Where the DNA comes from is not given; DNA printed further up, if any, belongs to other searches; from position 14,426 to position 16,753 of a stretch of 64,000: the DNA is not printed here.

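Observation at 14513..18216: AT-rich island: 675-aa unknown protein + orphan MoaA-like radical SAM + Nudix hydrolase (candidate nucleotide-modifying system)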

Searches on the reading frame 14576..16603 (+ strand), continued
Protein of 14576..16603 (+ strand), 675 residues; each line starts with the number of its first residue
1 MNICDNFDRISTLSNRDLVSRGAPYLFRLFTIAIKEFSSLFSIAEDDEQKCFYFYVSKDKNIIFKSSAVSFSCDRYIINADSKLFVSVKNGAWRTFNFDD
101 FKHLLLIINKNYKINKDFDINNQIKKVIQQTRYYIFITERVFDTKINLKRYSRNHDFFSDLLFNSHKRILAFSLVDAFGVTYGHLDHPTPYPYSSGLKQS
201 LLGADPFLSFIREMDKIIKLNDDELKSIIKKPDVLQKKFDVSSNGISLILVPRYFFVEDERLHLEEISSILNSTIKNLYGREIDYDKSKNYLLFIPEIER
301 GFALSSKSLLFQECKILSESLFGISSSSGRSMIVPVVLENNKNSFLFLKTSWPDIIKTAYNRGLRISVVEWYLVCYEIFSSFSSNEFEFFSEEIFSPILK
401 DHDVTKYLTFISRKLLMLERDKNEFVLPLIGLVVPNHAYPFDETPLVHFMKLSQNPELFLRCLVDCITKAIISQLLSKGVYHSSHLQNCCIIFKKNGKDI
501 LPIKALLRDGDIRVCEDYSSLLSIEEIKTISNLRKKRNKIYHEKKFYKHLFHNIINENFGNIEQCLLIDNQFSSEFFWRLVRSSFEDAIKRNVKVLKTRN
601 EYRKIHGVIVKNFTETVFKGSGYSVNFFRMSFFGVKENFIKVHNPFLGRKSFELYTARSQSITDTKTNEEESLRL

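Call 27: search_protein_families(library=ncbifam, proteins=[L008:2003-3073:+, L008:5042-6658:+, L008:6618-7352:+, L008:7349-7765:+, L004:12908-13975:+, L004:14669-15361:+], max_evalue=0.001)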
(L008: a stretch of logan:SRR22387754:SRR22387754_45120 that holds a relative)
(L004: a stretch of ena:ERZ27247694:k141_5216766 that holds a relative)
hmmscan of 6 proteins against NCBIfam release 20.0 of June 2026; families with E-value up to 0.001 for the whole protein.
L008:2003-3073:+ (356 aa): 15 families
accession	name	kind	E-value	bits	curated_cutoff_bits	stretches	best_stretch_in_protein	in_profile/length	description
TIGR00457.1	asnS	equivalog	4.2e-55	187.4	342.6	1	29-333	131-435/455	asparagine--tRNA ligase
NF003037.0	PRK03932.1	equivalog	4.9e-53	180.7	414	1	32-330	131-428/451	asparagine--tRNA ligase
NF003483.0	PRK05159.1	equivalog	6.6e-38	130.7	353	1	31-335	134-420/438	aspartate--tRNA(Asn) ligase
TIGR00458.1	aspS_nondisc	equivalog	7.3e-35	120.8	368.4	1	31-337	130-412/428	aspartate--tRNA(Asn) ligase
NF005052.0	PRK06462.1-1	equivalog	3.2e-22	79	368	1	82-330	95-329/353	asparagine synthetase A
NF005054.0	PRK06462.1-4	equivalog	2.2e-21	76.3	309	1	32-336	23-300/318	asparagine synthetase A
NF006828.0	PRK09350.1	equivalog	6.9e-16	58.4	264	1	71-338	56-314/325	elongation factor P--(R)-beta-lysine ligase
NF001756.1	PRK00484.1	subfamily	2.5e-15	56.1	468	1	44-330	179-468/488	lysine--tRNA ligase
TIGR00462.1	genX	equivalog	3.9e-15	56.1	286.9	1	71-338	41-298/304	EF-P lysine aminoacylase EpmA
TIGR00499.1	lysS_bact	equivalog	3.5e-13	49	427.6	1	44-329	182-474/496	lysine--tRNA ligase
NF009101.0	PRK12445.1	subfamily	4.9e-09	35.2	1026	1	86-176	235-323/505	lysine--tRNA ligase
TIGR00459.1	aspS_bact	equivalog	2.2e-08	32.9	373.85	1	33-216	138-298/586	aspartate--tRNA ligase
NF001750.0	PRK00476.1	equivalog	1.4e-07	30.2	443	1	87-212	196-299/590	aspartate--tRNA ligase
TIGR00468.1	pheS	equivalog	7.8e-05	22.1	237.45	1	101-157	178-234/324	phenylalanine--tRNA ligase subunit alpha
NF002821.0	PRK02983.1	equivalog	0.0002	19.5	742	1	86-163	829-904/1102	bifunctional lysylphosphatidylglycerol synthetase/lysine--tRNA ligase LysX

L008:5042-6658:+ (538 aa): 29 families (the best 25 are shown)
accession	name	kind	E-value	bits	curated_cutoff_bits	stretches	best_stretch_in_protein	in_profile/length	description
TIGR04479.1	bcpD_PhpK_rSAM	subfamily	1.2e-57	195.5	600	1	83-471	76-463/504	PhpK family radical SAM P-methyltransferase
TIGR02026.1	BchE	equivalog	3.7e-32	111.8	481.35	1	135-456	79-406/497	magnesium-protoporphyrin IX monomethyl ester anaerobic oxidative cyclase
NF050148.1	rSAM_ApyD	equivalog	2.6e-26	92.2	750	1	141-408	96-365/645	RiPP biosynthesis radical SAM protein ApyD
TIGR04072.2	rSAM_ladder_B12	equivalog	9.3e-25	87.1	360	1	133-406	84-346/443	lipid biosynthesis B12-binding/radical SAM protein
TIGR03471.1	HpnJ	equivalog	4.9e-24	85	577.6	1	238-407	194-363/472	hopanoid biosynthesis associated radical SAM protein HpnJ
TIGR04013.1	B12_SAM_MJ_1487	hypoth_equivalog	2e-21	76.3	251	1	120-407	47-331/382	TIGR04013 family B12-binding domain/radical SAM domain-containing protein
TIGR04385.1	B12_rSAM_cofa1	equivalog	7.9e-21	74.8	450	1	241-407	195-362/438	B12 lower ligand biosynthesis radical SAM protein BzaD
TIGR04014.1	B12_SAM_MJ_0865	equivalog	8.3e-21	74.3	360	1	83-407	15-334/434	methyl-coenzyme M reductase glutamine C-methyltransferase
NF033070.1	rSAM_AprD4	equivalog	1.7e-19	70.1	500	1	245-408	200-365/456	AprD4 family radical SAM diol-dehydratase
NF040542.1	rSAM_RCCLKC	equivalog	1.1e-18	67.6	450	1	121-457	51-399/423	arsinothricin biosynthesis radical SAM protein ArsL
TIGR00089.1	TIGR00089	subfamily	3.9e-17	62.2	251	1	238-422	137-331/429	MiaB/RimO family radical SAM methylthiotransferase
NF045585.1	rSAM_slr0320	equivalog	3.9e-16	58.6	775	1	131-402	120-402/511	photosystem II high light acclimation radical SAM protein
TIGR01579.1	MiaB-like-C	equivalog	9.4e-15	54.8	357.05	1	127-420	45-329/416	tRNA (N(6)-L-threonylcarbamoyladenosine(37)-C(2))-methylthiotransferase MtaB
NF040546.1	rSAM_CUAEP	equivalog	9.5e-14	50.9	500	1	137-458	66-393/468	CUAEP/CCAEP-tail radical SAM (seleno)protein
TIGR03975.1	rSAM_ocin_1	subfamily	1.3e-12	47.1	281.85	1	127-399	136-420/606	RiPP maturation radical SAM C-methyltransferase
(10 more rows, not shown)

L008:6618-7352:+ (244 aa): 25 families
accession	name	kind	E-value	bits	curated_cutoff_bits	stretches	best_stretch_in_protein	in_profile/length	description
TIGR02072.1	BioC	equivalog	2.7e-10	40.5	184.95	1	60-209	33-172/244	malonyl-ACP O-methyltransferase BioC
NF045667.1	MTase_DVU1556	equivalog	6.3e-09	35.6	155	1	61-171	22-127/213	DVU_1556 family methyltransferase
TIGR01983.1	UbiG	equivalog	4.3e-07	29.5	102.95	1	46-201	45-184/228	bifunctional 2-polyprenyl-6-hydroxyphenol methylase/3-demethylubiquinol 3-O-methyltransferase UbiG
NF041537.1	ArsM_AhpD_UU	exception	6.3e-07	28.5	510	1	60-165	75-183/345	arsenite methyltransferase/AhpD domain selenoprotein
NF043040.1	corrin_prot_MT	hypoth_equivalog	1.3e-06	28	180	1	59-164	38-149/216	corrinoid protein-associated methyltransferase CpaM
NF008686.0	PRK11705.1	equivalog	1.6e-06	27.4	400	1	61-172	167-275/383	cyclopropane fatty acyl phospholipid synthase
TIGR01934.1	MenG_MenH_UbiE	subfamily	1.7e-06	27.5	158.35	1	61-170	39-149/223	ubiquinone/menaquinone biosynthesis methyltransferase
NF041820.1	daptide_MTase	equivalog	2.1e-06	27.4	175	1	64-171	39-151/243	daptide-type RiPP biosynthesis methyltransferase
NF008992.0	PRK12335.1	equivalog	3e-06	26.6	303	1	59-185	120-246/289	SAM-dependent methyltransferase TehB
TIGR02081.1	metW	equivalog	3.1e-06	26.8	189.5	1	61-149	13-97/194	methionine biosynthesis protein MetW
TIGR02021.1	BchM-ChlM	equivalog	3.6e-06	26.6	158.9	1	51-151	44-144/218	magnesium protoporphyrin IX methyltransferase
NF008300.0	PRK11088.1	equivalog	5.4e-06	26.1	303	1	62-163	86-180/272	23S rRNA (guanine(745)-N(1))-methyltransferase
NF047649.1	MTase_UXPK_star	exception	8.9e-06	24.9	460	1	59-166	75-185/283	methyltransferase/UXPK-star double selenoprotein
NF005379.0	PRK06922.1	equivalog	1.3e-05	23.8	602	1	9-120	369-479/677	class I SAM-dependent methyltransferase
NF011650.0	PRK15068.1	equivalog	1.4e-05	24.1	209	1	38-171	100-233/324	tRNA 5-methoxyuridine(34)/uridine 5-oxyacetic acid(34) synthase CmoB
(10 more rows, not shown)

L008:7349-7765:+ (138 aa): 17 families
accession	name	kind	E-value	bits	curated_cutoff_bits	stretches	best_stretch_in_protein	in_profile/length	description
NF003787.0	PRK05379.1-4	equivalog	2.3e-09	36.7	449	1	9-83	212-283/346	bifunctional nicotinamide-nucleotide adenylyltransferase/Nudix hydroxylase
NF006530.0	PRK08999.1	equivalog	1.2e-08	34.4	245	1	6-71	8-74/315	Nudix family hydrolase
NF008044.0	PRK10776.1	equivalog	2.8e-08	33.7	148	1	9-116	9-116/130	8-oxo-dGTP diphosphatase MutT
NF001938.0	PRK00714.1-5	equivalog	9.8e-08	31.5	116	1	8-59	23-74/172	RNA pyrophosphohydrolase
NF041652.1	Nud_hyd_Dein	equivalog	1.2e-07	32.1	200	1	23-65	36-78/152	Nudix hydrolase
NF003788.0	PRK05379.1-5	equivalog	2.9e-07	30.1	354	1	9-61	217-269/351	bifunctional nicotinamide-nucleotide adenylyltransferase/Nudix hydroxylase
NF003785.0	PRK05379.1-1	equivalog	2.2e-06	27.1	418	1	7-63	205-261/347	bifunctional nicotinamide-nucleotide adenylyltransferase/Nudix hydroxylase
NF003786.0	PRK05379.1-2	equivalog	4.5e-06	26.1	397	1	9-60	222-273/354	bifunctional nicotinamide-nucleotide adenylyltransferase/Nudix hydroxylase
TIGR02705.1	nudix_YtkD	equivalog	7.3e-06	25.6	154.4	1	8-76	25-90/156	RNA deprotection pyrophosphohydrolase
TIGR00586.1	mutt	equivalog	1.9e-05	24.7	97.9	1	5-73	6-75/129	8-oxo-dGTP diphosphatase MutT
NF006961.0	PRK09438.1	equivalog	2.3e-05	23.9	103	1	5-83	6-83/151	dihydroneopterin triphosphate diphosphatase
NF003791.0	PRK05379.2-3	equivalog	3.7e-05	23.1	409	1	8-61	205-258/340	bifunctional nicotinamide-nucleotide adenylyltransferase/Nudix hydroxylase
NF001937.0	PRK00714.1-4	equivalog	0.00011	21.9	139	0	16-62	20-63/161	RNA pyrophosphohydrolase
NF001934.0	PRK00714.1-1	equivalog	0.00012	21.6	241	1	22-67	25-68/176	RNA pyrophosphohydrolase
NF007834.0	PRK10546.1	equivalog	0.00014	21.7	156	1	14-61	13-61/135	pyrimidine (deoxy)nucleoside triphosphate diphosphatase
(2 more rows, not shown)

L004:12908-13975:+ (355 aa): 11 families
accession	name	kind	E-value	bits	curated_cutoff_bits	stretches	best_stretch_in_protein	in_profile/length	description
TIGR00457.1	asnS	equivalog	2.2e-48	165.2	342.6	1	29-330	131-434/455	asparagine--tRNA ligase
NF003037.0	PRK03932.1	equivalog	9.7e-48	163.2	414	1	30-330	129-430/451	asparagine--tRNA ligase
TIGR00458.1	aspS_nondisc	equivalog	5e-32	111.4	368.4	1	33-331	132-408/428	aspartate--tRNA(Asn) ligase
NF003483.0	PRK05159.1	equivalog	1.2e-27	96.9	353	1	33-331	136-418/438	aspartate--tRNA(Asn) ligase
NF005052.0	PRK06462.1-1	equivalog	1.4e-21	77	368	1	30-328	45-329/353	asparagine synthetase A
NF005054.0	PRK06462.1-4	equivalog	7.4e-21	74.5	309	1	28-331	19-297/318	asparagine synthetase A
TIGR00462.1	genX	equivalog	7.7e-10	38.7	286.9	1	40-330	7-292/304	EF-P lysine aminoacylase EpmA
NF001756.1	PRK00484.1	subfamily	1.1e-09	37.5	468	1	44-327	179-467/488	lysine--tRNA ligase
NF006828.0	PRK09350.1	equivalog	8.4e-09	35.1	264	1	42-328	24-306/325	elongation factor P--(R)-beta-lysine ligase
TIGR00499.1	lysS_bact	equivalog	6.7e-08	31.6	427.6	1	44-202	182-328/496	lysine--tRNA ligase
NF009101.0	PRK12445.1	subfamily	0.00082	18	1026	0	87-287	236-444/505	lysine--tRNA ligase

L004:14669-15361:+ (230 aa): 13 families
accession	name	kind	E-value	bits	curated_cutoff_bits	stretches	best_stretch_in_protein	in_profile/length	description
TIGR02254.1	YjjG_YfnB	equivalog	1.6e-19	70.3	159.9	1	13-227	3-218/223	YjjG family noncanonical pyrimidine nucleotidase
TIGR02253.1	CTE7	subfamily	2.2e-14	53.8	169.75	1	14-204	5-192/221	TIGR02253 family HAD-type hydrolase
TIGR01428.1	HAD_type_II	equivalog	6.8e-14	52.3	125.4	1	70-201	55-185/197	haloacid dehalogenase type II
TIGR02247.1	HAD-1A3-hyp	subfamily_domain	7.4e-14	52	125.4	1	44-211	32-200/211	epoxide hydrolase N-terminal domain-like phosphatase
NF006976.0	PRK09449.1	equivalog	2.5e-11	43.5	183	1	103-204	90-193/225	pyrimidine 5'-nucleotidase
NF052576.1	PymNtasePynAStpc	equivalog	1.4e-09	37.9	350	1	68-222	60-220/229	pyrimidine 5'-nucleotidase PynA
NF006991.0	PRK09456.1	equivalog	6.3e-09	35.8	295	1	150-204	128-182/199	glucose-1-phosphatase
TIGR01509.1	HAD-SF-IA-v3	subfamily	8.2e-09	35.8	29.4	1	93-202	50-150/154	HAD-IA family hydrolase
TIGR02252.1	DREG-2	subfamily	8.6e-09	35.4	155.2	1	105-196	102-194/203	HAD hydrolase, REG-2-like, family IA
NF009695.0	PRK13222.1-2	equivalog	9.7e-07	28.5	225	1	102-201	88-188/226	phosphoglycolate phosphatase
TIGR01549.1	HAD-SF-IA-v1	subfamily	1.4e-06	28.8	23.3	1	122-199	75-148/149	HAD-IA family hydrolase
NF008018.0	PRK10748.1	equivalog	1.6e-06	27.5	225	1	98-202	103-203/238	5-amino-6-(5-phospho-D-ribitylamino)uracil phosphatase YigB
TIGR01993.1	Pyr-5-nucltdase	equivalog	0.00033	20.5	142.9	1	113-204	89-181/183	pyrimidine 5'-nucleotidase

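Call 28: search_protein_families(library=pfam, proteins=[L008:2003-3073:+, L008:5042-6658:+, L008:6618-7352:+, L008:7349-7765:+, L004:12908-13975:+, L001:6784-7356:+], max_evalue=0.01)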
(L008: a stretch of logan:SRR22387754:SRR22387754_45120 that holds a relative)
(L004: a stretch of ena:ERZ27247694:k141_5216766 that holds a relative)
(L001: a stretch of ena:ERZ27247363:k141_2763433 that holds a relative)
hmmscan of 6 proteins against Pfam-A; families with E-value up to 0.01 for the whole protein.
L008:2003-3073:+ (356 aa): 1 family
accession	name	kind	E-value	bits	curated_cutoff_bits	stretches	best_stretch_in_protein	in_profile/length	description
PF00152.25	tRNA-synt_2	-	6.2e-43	147.4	25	1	32-336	20-296/308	tRNA synthetases class II (D, K and N)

L008:5042-6658:+ (538 aa): 2 families
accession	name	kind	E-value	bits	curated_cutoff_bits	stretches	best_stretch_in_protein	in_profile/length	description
PF04055.27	Radical_SAM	-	3.5e-24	86.3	29.5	1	247-406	4-166/166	Radical SAM superfamily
PF07927.17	HicA_toxin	-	0.0086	16.6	27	0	333-370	4-40/58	HicA toxin of bacterial toxin-antitoxin,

L008:6618-7352:+ (244 aa): 10 families
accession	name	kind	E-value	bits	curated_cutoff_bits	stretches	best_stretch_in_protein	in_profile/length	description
PF08241.18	Methyltransf_11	-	1e-15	58.6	21.2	1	66-161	1-94/95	Methyltransferase domain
PF13847.12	Methyltransf_31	-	2.9e-14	53.4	27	1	61-166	3-113/145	Methyltransferase domain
PF13489.12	Methyltransf_23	-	1.2e-13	51.5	27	1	52-176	14-131/164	Methyltransferase domain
PF13649.12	Methyltransf_25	-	1.4e-13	51.8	27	1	65-158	1-97/97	Methyltransferase domain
PF08242.18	Methyltransf_12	-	9.2e-11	42.8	30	1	66-160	1-98/98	Methyltransferase domain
PF08003.17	Methyltransf_9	-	2.7e-05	23.7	23.8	1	44-170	99-224/315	Protein of unknown function (DUF1698)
PF07021.18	MetW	-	2.9e-05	24.2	21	1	61-148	13-96/193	Methionine biosynthesis protein MetW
PF01209.24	Ubie_methyltran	-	2.9e-05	24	20.1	1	60-170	46-159/233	ubiE/COQ5 methyltransferase family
PF02353.26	CMAS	-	0.00017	21.5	27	1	61-210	62-212/273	Mycolic acid cyclopropane synthetase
PF03848.20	TehB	-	0.00037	20.4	20.4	1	60-166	29-136/193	Tellurite resistance protein TehB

L008:7349-7765:+ (138 aa): 2 families
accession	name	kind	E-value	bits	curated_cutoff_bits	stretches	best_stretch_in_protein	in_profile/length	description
PF00293.34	NUDIX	-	9e-16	58.5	21.1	1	6-116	4-119/134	NUDIX domain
PF14815.12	NUDIX_4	-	4.9e-05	23.5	35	1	11-62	4-54/113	NUDIX domain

L004:12908-13975:+ (355 aa): 2 families
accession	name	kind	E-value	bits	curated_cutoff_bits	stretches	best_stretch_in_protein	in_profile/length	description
PF00152.25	tRNA-synt_2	-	2.3e-32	112.8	25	1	33-330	21-292/308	tRNA synthetases class II (D, K and N)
PF13076.11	Fur_reg_FbpA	-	0.0051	16.9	22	0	120-134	17-31/36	Fur-regulated basic protein A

L001:6784-7356:+ (190 aa): 1 family
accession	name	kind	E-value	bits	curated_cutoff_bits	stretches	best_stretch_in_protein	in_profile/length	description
PF07977.19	FabA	-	0.0021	18.2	23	1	42-122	4-92/138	FabA-like domain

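Call 39: find_related_loci(query=A1, collection=genome_contigs, flank=10000)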
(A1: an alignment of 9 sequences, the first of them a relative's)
Query A1 (675 aa) in genome_contigs; peptide patterns used: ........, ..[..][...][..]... (x = any residue, [..] = any of these).
427 stretches matched a pattern, but none encodes a relative of the query by tblastn (E <= 1e-3).

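Call 40: find_related_loci(query=A1, collection=metagenome_contigs, flank=10000)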
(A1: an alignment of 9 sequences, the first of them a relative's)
Query A1 (675 aa) in metagenome_contigs; peptide patterns used: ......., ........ (x = any residue, [..] = any of these).
586 stretches matched a pattern; 7 encode a relative of the query (tblastn E <= 1e-3); 7 distinct loci.
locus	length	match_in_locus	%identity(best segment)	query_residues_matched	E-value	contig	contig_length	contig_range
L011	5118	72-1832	71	61-646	0e+0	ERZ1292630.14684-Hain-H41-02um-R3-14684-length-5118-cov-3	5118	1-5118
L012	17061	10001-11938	50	7-649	0e+0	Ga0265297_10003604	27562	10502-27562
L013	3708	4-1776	50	59-645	0e+0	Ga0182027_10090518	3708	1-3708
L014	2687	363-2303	46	2-646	0e+0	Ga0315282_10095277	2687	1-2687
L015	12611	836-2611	36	59-647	3e-115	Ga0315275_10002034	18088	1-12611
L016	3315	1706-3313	42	2-539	9e-112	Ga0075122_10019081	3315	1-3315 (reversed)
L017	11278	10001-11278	34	59-483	4e-65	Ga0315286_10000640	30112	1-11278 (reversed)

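Call 73: search_protein_families(library=phrogs, proteins=[window:14576-16603:+], max_evalue=0.001)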
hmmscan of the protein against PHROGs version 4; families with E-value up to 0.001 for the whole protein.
window:14576-16603:+ (675 aa): 0 families

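Call 74: find_related_loci(query=A1, collection=viral_contigs, flank=10000)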
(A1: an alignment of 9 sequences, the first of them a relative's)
Query A1 (675 aa) in viral_contigs; peptide patterns used: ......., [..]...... (x = any residue, [..] = any of these).
499 stretches matched a pattern, but none encodes a relative of the query by tblastn (E <= 1e-3).
